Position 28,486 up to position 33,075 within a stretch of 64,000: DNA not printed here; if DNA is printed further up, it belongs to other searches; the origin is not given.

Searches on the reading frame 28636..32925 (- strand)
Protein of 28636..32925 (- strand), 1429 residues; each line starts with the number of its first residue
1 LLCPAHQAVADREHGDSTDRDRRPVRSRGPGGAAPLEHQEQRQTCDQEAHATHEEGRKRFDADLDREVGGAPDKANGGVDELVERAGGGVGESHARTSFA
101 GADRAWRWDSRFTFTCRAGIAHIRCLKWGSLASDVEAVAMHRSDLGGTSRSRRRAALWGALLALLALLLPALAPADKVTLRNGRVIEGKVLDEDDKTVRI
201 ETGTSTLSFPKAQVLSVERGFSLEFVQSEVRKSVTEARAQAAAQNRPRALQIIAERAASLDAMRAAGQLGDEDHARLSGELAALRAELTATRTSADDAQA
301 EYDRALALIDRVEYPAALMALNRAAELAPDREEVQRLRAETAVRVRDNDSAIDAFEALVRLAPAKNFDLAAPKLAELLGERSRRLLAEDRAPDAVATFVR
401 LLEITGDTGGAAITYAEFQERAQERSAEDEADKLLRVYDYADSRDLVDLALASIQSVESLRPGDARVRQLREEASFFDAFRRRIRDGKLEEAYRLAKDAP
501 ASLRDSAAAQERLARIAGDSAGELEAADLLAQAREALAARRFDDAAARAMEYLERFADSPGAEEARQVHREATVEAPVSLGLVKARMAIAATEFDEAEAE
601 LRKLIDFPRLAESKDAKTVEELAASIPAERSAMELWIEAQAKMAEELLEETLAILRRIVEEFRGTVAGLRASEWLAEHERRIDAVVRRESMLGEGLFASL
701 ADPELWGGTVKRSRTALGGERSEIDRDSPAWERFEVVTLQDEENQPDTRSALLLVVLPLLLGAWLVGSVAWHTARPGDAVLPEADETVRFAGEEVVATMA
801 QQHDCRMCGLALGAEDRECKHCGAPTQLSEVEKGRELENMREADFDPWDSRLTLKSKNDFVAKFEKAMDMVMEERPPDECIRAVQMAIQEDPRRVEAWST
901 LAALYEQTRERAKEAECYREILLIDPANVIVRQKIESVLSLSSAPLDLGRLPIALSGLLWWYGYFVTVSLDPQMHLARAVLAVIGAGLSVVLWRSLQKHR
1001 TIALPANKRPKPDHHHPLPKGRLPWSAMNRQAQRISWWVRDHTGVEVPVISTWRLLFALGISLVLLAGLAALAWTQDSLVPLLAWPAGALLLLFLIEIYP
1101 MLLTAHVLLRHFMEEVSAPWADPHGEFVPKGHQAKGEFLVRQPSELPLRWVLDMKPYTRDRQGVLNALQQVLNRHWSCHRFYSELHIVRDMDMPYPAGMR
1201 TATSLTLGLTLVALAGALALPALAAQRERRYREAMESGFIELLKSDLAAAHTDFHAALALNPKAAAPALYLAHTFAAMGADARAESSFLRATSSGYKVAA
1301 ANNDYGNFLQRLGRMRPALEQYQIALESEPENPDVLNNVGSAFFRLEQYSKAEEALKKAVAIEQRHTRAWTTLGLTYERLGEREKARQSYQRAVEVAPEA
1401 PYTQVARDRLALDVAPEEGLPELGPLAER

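Call 54: search_protein_families(library=pfam, proteins=[window:28636-32925:-], max_evalue=0.001)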
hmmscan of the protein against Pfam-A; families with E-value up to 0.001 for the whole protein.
window:28636-32925:- (1429 aa): 12 families
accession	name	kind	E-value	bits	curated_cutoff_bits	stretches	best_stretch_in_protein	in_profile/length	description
PF00515.34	TPR_1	-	3.7e-18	64.9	27.8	2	1368-1399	2-33/34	Tetratricopeptide repeat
PF13181.12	TPR_8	-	3.9e-16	58.2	25.7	1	1368-1399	2-33/34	Tetratricopeptide repeat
PF13414.12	TPR_11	-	7.7e-13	48.4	26.8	0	1340-1381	1-42/42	TPR repeat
PF07719.23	TPR_2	-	1.7e-12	46.8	27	1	1368-1399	2-33/34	Tetratricopeptide repeat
PF13424.12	TPR_12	-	1.2e-11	45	30.1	2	1336-1398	6-76/77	Tetratricopeptide repeat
PF13371.12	TPR_9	-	2.1e-10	40.9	35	1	1344-1410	6-72/73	Tetratricopeptide repeat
PF13431.12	TPR_17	-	1.1e-09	38.2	24.4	0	1356-1388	2-34/34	Tetratricopeptide repeat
PF13432.12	TPR_16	-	1.9e-09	38.2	32.7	2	1310-1361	8-59/65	Tetratricopeptide repeat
PF14559.12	TPR_19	-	2.1e-07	31.6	25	2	1347-1401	5-60/68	Tetratricopeptide repeat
PF23914.1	TPR_CcmH_CycH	-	1.5e-06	28.5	42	0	1355-1405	38-88/158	Cytochrome c-type biogenesis protein H TPR domain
PF13428.12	TPR_14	-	0.0001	23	23.5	0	1368-1402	2-36/44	Tetratricopeptide repeat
PF12895.13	ANAPC3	-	0.00014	22.5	27.2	0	1321-1392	11-81/82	Anaphase-promoting complex, cyclosome, subunit 3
